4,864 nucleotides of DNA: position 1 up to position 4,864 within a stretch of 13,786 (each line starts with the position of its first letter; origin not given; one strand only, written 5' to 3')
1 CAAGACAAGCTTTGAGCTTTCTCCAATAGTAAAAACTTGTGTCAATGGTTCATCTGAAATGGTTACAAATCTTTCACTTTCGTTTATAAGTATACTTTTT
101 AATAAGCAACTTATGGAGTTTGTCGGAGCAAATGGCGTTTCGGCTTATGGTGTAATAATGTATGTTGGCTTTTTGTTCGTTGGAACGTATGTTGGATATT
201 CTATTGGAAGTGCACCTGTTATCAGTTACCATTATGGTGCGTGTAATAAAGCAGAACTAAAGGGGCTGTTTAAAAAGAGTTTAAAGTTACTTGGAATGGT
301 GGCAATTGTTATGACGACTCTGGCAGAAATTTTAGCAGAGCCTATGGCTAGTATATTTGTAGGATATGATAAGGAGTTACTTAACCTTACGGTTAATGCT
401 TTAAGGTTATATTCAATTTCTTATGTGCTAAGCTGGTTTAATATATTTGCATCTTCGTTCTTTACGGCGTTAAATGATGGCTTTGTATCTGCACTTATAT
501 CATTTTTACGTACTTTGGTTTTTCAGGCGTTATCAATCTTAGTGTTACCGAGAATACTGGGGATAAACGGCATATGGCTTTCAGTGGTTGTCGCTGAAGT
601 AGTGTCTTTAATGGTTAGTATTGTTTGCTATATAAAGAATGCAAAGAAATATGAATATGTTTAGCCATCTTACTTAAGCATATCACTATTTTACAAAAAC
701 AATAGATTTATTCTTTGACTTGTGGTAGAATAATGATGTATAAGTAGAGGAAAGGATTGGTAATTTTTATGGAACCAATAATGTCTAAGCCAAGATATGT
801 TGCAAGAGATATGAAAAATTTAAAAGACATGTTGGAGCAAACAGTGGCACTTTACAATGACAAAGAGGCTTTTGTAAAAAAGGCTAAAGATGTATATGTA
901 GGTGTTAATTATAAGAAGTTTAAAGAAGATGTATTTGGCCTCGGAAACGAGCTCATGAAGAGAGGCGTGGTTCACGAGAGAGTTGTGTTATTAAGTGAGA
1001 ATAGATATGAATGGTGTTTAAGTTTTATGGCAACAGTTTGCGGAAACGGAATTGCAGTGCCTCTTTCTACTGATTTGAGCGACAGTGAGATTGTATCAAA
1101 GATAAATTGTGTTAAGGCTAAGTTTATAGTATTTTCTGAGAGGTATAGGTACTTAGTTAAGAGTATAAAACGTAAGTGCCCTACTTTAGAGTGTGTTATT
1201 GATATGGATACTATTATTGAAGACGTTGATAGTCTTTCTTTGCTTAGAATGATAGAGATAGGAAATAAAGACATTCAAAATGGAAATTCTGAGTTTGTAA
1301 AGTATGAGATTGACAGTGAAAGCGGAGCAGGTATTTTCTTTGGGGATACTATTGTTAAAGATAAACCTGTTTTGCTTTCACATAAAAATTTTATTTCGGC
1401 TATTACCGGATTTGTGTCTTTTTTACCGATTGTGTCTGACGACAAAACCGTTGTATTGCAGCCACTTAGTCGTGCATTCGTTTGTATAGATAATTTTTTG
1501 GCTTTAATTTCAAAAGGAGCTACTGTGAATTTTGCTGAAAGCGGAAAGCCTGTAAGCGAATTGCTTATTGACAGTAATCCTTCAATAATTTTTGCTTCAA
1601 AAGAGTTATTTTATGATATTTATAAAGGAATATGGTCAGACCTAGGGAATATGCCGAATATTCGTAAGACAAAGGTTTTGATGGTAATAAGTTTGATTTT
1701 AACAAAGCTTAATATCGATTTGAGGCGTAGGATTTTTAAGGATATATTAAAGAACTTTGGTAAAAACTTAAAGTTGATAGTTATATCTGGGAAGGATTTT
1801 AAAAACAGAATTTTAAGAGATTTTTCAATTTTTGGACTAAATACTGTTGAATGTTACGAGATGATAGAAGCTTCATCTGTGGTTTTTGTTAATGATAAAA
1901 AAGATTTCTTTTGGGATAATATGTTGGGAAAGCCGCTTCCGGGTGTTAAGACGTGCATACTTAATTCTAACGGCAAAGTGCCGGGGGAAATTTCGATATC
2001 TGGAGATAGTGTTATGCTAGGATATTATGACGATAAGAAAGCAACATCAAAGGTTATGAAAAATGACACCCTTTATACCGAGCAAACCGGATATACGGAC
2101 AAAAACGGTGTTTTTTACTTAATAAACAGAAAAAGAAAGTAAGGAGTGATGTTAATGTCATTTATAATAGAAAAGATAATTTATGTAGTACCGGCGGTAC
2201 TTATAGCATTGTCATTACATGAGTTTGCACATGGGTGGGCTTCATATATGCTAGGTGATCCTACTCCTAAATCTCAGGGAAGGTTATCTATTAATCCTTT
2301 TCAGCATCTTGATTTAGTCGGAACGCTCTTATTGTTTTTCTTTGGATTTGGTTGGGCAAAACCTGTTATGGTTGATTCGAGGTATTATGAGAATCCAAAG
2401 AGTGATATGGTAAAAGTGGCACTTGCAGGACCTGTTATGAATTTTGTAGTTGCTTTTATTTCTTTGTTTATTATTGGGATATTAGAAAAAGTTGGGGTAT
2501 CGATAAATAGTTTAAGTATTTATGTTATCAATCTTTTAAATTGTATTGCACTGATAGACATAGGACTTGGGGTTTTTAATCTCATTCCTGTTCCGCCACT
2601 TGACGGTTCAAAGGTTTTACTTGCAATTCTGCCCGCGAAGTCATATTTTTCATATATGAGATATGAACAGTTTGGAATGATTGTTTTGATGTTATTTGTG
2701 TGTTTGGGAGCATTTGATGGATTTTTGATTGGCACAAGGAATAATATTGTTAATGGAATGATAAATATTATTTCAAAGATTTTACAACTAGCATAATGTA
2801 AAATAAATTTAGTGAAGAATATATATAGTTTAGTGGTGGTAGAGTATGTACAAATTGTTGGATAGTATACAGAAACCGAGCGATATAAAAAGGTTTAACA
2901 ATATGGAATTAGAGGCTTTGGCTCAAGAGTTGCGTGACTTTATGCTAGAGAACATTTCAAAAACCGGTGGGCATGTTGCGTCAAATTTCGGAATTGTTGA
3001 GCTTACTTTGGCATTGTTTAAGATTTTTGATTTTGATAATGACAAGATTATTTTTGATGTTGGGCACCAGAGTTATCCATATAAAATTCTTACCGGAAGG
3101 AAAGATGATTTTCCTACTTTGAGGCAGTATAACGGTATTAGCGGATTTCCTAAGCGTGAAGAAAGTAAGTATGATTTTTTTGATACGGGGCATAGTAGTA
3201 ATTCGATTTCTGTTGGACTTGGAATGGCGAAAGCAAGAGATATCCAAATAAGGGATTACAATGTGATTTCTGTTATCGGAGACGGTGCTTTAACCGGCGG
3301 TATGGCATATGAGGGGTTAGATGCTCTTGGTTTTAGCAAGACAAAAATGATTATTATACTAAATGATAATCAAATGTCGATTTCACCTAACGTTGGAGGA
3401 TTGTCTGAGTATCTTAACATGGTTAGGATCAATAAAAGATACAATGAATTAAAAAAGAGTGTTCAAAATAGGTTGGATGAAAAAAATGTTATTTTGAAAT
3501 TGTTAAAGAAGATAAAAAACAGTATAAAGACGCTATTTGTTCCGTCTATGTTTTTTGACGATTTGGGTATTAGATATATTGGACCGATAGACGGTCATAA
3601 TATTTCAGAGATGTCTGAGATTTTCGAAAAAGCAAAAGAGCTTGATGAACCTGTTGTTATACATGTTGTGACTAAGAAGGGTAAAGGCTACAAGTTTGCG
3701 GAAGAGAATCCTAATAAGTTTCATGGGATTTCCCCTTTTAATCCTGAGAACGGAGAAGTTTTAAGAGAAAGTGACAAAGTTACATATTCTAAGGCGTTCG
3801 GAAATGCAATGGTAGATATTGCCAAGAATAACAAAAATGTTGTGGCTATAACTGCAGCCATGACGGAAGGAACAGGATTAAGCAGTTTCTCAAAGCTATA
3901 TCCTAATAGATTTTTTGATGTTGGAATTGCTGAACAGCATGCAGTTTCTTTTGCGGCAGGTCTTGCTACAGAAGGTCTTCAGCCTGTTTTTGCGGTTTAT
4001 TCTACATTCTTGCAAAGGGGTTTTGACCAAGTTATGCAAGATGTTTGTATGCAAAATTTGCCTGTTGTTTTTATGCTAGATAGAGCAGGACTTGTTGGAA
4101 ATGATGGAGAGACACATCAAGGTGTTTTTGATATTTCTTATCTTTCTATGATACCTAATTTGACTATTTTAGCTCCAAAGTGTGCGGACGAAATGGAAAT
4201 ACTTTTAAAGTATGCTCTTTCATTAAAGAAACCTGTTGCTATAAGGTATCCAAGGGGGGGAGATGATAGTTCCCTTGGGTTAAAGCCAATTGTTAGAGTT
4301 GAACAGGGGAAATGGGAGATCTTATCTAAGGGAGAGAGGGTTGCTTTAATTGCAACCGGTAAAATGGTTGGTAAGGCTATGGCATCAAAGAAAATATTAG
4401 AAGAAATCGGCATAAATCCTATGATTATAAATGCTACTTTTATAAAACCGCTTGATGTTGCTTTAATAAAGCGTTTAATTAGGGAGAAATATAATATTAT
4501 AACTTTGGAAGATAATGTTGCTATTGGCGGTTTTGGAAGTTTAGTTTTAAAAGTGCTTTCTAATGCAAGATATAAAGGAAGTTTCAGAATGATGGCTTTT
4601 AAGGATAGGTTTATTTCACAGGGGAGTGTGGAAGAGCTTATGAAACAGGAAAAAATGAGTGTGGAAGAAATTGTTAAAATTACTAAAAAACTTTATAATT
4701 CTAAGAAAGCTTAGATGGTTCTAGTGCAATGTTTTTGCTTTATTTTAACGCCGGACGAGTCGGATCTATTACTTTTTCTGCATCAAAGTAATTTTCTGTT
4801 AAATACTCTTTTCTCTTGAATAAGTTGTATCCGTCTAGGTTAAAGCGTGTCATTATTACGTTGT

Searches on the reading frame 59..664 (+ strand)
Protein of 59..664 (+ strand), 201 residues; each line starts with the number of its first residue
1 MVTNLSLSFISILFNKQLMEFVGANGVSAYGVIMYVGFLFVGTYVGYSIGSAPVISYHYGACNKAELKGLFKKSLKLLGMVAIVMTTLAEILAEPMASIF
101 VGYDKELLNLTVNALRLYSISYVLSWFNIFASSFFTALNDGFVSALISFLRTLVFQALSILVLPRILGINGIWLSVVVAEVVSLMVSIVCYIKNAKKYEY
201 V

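Call 6: search_protein_families(library=pfam, proteins=[window:59-664:+], max_evalue=0.001)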
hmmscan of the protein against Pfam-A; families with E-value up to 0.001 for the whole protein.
window:59-664:+ (201 aa): 1 family
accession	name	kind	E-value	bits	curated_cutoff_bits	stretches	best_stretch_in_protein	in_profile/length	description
PF01554.23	MatE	-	1.9e-14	54.1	24.9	1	1-155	3-154/161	MatE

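Call 21: search_protein_families(library=ncbifam, proteins=[window:59-664:+], max_evalue=0.001)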
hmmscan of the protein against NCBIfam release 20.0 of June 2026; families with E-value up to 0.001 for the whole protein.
window:59-664:+ (201 aa): 4 families
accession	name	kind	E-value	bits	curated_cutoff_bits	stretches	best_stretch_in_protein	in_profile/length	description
NF007130.1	PRK09575.1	equivalog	3.9e-22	79.1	445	1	5-191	242-427/435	MATE family efflux transporter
NF000217.1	MATE_multi_FepA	equivalog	3.5e-15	56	900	1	4-194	248-437/443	multidrug efflux MATE transporter FepA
TIGR00797.1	matE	subfamily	4e-08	32.6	147.4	1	6-173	229-396/396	MATE family efflux transporter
NF041801.1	MATE_SolL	equivalog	0.00021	20.2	780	1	18-192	271-447/458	solanimycin export family MATE transporter SolL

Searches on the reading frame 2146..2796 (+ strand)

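Call 6: search_protein_families(library=pfam, proteins=[window:2146-2796:+], max_evalue=0.001)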
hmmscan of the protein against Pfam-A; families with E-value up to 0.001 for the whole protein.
window:2146-2796:+ (216 aa): 1 family
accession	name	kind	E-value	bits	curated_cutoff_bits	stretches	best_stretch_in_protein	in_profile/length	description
PF02163.28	Peptidase_M50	-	1e-16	61.4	27.2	1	17-185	5-218/221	Peptidase family M50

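Call 21: search_protein_families(library=ncbifam, proteins=[window:2146-2796:+], max_evalue=0.001)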
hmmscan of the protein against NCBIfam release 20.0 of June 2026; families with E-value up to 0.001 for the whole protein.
window:2146-2796:+ (216 aa): 2 families
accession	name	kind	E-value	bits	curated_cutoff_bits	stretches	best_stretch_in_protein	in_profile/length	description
NF041824.1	daptide_HExxH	equivalog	1.2e-06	27.9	300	1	85-162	216-284/379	daptide biosynthesis intramembrane metalloprotease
TIGR00054.1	TIGR00054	equivalog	8.6e-06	24.8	147.55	1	116-191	334-414/421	RIP metalloprotease RseP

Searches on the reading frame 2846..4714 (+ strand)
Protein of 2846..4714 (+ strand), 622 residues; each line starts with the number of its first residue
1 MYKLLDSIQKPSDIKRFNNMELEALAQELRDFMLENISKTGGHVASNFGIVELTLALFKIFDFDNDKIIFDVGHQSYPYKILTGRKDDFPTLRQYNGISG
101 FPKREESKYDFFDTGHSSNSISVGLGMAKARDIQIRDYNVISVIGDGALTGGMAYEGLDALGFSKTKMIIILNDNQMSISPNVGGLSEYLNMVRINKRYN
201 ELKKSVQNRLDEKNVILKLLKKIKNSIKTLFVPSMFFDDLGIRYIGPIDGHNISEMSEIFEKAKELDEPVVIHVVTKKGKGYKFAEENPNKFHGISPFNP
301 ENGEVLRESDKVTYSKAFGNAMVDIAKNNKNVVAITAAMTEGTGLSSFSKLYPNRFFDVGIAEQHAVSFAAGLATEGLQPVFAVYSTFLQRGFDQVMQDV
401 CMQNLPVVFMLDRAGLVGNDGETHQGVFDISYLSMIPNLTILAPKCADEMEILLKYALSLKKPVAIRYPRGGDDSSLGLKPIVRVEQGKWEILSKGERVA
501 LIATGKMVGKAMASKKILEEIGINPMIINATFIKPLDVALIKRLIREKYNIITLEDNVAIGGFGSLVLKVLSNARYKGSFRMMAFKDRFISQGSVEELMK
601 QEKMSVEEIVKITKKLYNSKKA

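Call 6: search_protein_families(library=pfam, proteins=[window:2846-4714:+], max_evalue=0.001)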
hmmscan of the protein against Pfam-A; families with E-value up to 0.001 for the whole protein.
window:2846-4714:+ (622 aa): 4 families
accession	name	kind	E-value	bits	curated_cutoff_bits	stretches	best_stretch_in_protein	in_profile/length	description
PF13292.11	DXP_synthase_N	-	7.3e-117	389.9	21.2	1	5-276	1-274/274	1-deoxy-D-xylulose-5-phosphate synthase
PF02779.29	Transket_pyr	-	2.6e-45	154.6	27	1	311-471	2-170/174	Transketolase, pyrimidine binding domain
PF02780.25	Transketolase_C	-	1e-23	84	25.9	1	488-609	1-124/124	Transketolase, C-terminal domain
PF00456.26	Transketolase_N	-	6.9e-06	25.7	22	0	34-215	14-219/334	Transketolase, thiamine diphosphate binding domain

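Call 10: find_encoding_contigs(protein=window:2846-4714:+, flank=10000, max_places=4)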
Protein window:2846-4714:+ (622 aa): 3 contigs read that carry it; 3 places shown.
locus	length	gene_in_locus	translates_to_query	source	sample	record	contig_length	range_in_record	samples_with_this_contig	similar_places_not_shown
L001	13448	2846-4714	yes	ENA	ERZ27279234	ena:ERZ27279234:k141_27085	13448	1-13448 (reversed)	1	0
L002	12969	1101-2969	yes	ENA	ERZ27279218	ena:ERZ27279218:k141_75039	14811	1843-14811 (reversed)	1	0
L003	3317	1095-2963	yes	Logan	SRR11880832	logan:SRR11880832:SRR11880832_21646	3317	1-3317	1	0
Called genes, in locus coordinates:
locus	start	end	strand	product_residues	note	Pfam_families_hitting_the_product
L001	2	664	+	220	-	?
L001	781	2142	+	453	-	PF00501:AMP-binding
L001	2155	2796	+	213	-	PF02163:Peptidase_M50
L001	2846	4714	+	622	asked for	PF13292:DXP_synthase_N, PF00456:Transketolase_N (faint), PF02779:Transket_pyr, PF02780:Transketolase_C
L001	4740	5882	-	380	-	PF01522:Polysacc_deac_1 (weak)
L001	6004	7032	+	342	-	PF02618:YceG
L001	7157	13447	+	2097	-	?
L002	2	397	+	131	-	?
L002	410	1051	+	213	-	PF02163:Peptidase_M50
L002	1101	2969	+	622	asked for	PF13292:DXP_synthase_N, PF00456:Transketolase_N (faint), PF02779:Transket_pyr, PF02780:Transketolase_C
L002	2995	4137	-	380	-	PF01522:Polysacc_deac_1 (weak)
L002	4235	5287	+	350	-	PF02618:YceG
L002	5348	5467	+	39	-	-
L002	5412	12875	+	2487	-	PF00668:Condensation, PF00550:PP-binding, PF00668:Condensation, PF00501:AMP-binding, PF00550:PP-binding, PF00975:Thioesterase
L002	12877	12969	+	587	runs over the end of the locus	PF16927:HisKA_7TM, PF13426:PAS_9 (weak), PF00512:HisKA, PF02518:HATPase_c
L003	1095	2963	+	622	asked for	PF13292:DXP_synthase_N, PF00456:Transketolase_N (faint), PF02779:Transket_pyr, PF02780:Transketolase_C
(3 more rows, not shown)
